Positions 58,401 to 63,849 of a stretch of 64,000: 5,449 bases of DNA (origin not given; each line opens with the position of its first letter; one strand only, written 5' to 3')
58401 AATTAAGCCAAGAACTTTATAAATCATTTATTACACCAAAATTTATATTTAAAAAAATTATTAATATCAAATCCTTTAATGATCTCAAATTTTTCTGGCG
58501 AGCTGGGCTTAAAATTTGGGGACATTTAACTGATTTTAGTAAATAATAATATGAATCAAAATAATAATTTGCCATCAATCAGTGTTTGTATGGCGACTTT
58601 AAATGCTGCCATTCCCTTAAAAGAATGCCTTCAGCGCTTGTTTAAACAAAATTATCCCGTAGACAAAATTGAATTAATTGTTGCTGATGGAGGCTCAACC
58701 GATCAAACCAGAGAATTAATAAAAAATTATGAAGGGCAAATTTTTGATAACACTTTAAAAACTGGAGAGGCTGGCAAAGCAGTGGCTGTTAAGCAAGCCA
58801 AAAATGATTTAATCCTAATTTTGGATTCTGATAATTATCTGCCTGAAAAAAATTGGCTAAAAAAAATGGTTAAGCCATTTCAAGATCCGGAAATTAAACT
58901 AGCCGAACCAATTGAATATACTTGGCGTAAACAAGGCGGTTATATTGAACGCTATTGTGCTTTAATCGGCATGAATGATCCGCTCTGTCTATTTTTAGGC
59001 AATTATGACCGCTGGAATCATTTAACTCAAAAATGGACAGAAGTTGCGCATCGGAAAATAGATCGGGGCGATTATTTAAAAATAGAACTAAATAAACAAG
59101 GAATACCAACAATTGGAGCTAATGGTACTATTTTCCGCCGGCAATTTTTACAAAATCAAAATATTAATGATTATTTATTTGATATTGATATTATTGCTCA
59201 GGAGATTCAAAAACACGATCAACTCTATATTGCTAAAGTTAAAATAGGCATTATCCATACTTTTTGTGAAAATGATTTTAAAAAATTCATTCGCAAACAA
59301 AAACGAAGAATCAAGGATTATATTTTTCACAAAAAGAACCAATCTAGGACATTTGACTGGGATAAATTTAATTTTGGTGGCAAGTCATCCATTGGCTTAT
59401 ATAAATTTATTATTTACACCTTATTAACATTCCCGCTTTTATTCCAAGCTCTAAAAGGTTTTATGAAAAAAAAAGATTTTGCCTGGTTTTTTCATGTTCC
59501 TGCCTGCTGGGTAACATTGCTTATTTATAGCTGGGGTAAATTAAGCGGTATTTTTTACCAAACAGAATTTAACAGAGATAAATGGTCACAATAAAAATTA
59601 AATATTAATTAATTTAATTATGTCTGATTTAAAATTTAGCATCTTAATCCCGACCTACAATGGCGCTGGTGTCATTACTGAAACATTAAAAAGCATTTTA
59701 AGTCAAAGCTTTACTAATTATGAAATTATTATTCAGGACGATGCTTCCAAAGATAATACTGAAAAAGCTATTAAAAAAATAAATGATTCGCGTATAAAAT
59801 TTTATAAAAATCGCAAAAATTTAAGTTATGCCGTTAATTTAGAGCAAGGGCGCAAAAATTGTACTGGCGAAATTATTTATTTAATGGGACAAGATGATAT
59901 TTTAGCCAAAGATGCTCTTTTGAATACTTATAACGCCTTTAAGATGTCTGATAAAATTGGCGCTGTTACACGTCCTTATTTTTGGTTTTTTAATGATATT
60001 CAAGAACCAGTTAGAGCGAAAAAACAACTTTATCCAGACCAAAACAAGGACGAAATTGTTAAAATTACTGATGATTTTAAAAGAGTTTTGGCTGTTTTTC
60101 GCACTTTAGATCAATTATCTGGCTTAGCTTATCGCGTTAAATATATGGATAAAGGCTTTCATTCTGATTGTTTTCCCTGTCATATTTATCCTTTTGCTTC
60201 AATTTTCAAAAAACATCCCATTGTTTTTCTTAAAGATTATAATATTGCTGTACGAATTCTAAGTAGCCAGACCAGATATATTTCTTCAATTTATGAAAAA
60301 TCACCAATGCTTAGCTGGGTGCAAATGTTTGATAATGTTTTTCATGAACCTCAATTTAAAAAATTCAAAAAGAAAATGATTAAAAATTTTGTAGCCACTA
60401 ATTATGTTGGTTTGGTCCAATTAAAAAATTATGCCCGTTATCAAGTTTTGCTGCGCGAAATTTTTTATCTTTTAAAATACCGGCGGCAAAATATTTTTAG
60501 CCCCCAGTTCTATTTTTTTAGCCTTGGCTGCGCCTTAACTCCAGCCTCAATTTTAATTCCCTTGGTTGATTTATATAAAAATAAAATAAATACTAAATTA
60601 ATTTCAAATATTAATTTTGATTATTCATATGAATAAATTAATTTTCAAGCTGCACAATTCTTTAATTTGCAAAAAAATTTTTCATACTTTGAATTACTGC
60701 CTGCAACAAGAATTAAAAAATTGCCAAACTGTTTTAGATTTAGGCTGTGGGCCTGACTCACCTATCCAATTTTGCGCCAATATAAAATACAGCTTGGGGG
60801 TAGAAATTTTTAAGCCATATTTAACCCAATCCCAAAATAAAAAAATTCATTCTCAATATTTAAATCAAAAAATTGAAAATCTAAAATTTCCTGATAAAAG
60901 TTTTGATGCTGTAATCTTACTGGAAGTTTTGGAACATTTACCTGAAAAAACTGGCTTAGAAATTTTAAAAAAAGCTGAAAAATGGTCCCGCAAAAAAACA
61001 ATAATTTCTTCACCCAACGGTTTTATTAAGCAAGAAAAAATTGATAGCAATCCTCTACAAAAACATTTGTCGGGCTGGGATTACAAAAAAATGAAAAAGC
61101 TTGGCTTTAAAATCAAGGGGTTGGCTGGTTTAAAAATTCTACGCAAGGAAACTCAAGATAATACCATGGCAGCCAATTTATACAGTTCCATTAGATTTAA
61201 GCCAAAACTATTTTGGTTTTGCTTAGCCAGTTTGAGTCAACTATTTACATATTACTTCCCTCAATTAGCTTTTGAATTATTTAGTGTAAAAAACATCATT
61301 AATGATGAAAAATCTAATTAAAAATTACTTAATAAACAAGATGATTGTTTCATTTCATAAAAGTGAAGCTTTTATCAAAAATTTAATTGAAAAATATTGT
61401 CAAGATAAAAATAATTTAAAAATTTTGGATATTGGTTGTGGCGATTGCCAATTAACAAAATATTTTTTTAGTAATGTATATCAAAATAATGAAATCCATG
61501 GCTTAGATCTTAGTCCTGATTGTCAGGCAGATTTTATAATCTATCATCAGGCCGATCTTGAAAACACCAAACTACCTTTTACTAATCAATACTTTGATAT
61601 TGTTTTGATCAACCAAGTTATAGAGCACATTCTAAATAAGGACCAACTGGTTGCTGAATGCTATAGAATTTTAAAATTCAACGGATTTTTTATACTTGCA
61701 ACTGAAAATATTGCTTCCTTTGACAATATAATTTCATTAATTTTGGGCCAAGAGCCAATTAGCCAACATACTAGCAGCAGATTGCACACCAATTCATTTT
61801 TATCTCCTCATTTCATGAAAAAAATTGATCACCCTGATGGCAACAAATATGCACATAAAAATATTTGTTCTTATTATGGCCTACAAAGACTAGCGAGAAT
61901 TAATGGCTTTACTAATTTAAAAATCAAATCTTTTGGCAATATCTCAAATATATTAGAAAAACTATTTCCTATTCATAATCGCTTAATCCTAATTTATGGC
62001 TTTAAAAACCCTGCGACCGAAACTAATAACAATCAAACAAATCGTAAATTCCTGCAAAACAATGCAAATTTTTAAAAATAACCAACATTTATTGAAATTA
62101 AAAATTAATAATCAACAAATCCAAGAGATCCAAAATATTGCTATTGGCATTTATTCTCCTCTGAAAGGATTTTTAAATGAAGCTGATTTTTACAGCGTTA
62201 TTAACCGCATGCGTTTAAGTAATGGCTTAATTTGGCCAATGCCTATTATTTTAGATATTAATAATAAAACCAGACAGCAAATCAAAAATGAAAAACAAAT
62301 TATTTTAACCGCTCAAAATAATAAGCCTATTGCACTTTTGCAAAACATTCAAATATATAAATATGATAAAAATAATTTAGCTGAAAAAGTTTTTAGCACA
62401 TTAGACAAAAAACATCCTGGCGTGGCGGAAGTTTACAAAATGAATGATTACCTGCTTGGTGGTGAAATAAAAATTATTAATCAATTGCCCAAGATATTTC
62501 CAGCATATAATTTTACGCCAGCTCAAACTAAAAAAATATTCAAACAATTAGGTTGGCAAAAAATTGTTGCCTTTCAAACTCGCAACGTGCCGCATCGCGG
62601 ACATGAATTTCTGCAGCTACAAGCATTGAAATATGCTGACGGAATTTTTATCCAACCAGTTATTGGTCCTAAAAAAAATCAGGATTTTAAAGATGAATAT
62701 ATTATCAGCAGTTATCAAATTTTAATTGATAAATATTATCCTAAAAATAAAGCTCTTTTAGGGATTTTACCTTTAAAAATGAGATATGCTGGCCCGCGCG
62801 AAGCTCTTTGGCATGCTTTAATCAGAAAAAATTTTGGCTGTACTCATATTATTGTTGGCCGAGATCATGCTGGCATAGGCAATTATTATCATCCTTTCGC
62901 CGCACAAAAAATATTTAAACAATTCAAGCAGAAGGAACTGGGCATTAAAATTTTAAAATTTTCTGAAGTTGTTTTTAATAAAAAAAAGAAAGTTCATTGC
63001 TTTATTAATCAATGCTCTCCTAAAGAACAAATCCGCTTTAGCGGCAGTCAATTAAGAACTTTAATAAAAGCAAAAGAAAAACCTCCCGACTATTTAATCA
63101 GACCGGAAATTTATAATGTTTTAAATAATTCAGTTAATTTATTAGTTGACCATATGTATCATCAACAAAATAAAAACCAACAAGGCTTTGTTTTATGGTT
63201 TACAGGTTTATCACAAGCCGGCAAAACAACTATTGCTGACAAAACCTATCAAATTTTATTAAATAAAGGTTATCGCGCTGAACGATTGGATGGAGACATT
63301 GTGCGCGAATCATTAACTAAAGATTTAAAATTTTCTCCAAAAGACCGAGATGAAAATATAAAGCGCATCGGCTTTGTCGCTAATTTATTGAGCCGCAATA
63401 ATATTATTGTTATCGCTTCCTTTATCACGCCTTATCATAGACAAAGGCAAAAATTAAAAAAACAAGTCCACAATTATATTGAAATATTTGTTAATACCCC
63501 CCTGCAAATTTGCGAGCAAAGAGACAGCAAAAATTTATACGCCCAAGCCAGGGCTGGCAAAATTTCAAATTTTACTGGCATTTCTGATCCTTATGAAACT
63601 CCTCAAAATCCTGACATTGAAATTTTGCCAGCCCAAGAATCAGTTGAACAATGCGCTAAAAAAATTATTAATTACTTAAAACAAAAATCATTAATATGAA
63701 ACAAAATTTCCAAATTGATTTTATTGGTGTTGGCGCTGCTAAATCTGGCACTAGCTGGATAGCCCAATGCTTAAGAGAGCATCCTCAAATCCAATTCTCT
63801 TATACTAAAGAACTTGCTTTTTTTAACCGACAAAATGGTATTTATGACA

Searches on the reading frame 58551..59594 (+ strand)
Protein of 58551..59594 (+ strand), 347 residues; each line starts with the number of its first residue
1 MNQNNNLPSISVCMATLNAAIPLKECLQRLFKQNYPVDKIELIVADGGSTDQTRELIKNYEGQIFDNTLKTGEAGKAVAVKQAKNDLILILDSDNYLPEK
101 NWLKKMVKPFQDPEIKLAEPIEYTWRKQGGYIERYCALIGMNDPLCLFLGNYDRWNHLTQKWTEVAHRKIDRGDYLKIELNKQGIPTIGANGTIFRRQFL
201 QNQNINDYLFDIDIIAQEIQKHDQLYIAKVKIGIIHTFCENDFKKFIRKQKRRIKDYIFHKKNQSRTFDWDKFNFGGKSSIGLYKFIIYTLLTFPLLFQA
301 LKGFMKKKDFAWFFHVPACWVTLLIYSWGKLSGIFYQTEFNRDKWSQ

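Call 27: search_protein_families(library=pfam, proteins=[window:58551-59594:+], max_evalue=0.001)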
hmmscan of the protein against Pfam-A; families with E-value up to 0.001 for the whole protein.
window:58551-59594:+ (347 aa): 2 families
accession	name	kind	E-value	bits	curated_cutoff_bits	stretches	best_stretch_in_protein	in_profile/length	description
PF00535.33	Glycos_transf_2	-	2.1e-18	67.3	23.3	1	11-114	1-107/168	Glycosyl transferase family 2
PF13641.12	Glyco_tranf_2_3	-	5.2e-08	33.6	27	1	8-203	1-174/230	Glycosyltransferase like family 2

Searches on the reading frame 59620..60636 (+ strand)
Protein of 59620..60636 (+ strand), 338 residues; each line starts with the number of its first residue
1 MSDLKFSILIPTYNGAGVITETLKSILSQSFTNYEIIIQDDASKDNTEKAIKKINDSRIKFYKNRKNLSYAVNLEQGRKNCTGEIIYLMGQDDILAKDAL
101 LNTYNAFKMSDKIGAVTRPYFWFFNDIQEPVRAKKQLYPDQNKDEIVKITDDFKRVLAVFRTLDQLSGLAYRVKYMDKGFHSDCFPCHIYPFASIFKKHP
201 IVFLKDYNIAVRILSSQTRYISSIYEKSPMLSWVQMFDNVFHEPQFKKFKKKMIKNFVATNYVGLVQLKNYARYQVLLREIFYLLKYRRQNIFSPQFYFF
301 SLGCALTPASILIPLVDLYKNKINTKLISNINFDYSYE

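Call 27: search_protein_families(library=pfam, proteins=[window:59620-60636:+], max_evalue=0.001)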
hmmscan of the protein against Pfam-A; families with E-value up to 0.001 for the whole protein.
window:59620-60636:+ (338 aa): 3 families
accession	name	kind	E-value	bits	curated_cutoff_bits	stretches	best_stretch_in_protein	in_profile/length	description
PF00535.33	Glycos_transf_2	-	1.9e-25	90.2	23.3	1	7-126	1-122/168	Glycosyl transferase family 2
PF13641.12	Glyco_tranf_2_3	-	1.6e-11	45.2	27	1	6-122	3-125/230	Glycosyltransferase like family 2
PF10111.15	Glyco_tranf_2_2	-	2.7e-08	34.1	27.3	1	7-114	1-116/276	Glycosyltransferase like family 2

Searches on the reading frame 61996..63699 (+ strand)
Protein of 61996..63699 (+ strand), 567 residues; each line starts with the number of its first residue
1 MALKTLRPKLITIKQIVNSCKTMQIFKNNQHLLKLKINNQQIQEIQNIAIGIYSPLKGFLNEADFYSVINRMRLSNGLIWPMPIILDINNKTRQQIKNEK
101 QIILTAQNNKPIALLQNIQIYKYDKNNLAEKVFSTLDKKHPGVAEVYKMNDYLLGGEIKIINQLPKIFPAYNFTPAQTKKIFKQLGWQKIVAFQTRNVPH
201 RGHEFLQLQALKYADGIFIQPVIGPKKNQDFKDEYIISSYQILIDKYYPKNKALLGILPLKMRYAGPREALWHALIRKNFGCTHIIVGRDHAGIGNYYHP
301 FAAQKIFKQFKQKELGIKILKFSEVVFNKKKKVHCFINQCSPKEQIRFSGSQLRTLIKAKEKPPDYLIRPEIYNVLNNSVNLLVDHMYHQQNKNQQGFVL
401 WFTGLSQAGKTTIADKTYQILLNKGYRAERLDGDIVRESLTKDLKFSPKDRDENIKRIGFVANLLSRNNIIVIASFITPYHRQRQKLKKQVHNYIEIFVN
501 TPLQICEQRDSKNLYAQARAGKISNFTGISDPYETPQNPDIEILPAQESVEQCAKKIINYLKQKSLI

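Call 27: search_protein_families(library=pfam, proteins=[window:61996-63699:+], max_evalue=0.001)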
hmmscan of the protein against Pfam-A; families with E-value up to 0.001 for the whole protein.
window:61996-63699:+ (567 aa): 3 families
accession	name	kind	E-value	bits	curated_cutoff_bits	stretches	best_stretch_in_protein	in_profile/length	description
PF01747.23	ATP-sulfurylase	-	1.7e-80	269.9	24.3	1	171-377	3-210/212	ATP-sulfurylase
PF01583.26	APS_kinase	-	5.7e-58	195.7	21.1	1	396-543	1-151/152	Adenylylsulphate kinase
PF14306.12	PUA_2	-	4.8e-47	159.9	27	1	14-162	10-158/159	PUA-like domain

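Call 61: find_encoding_contigs(protein=window:61996-63699:+, flank=10000, max_places=1)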
Protein window:61996-63699:+ (567 aa): no gene with exactly this product is on record in the collection.
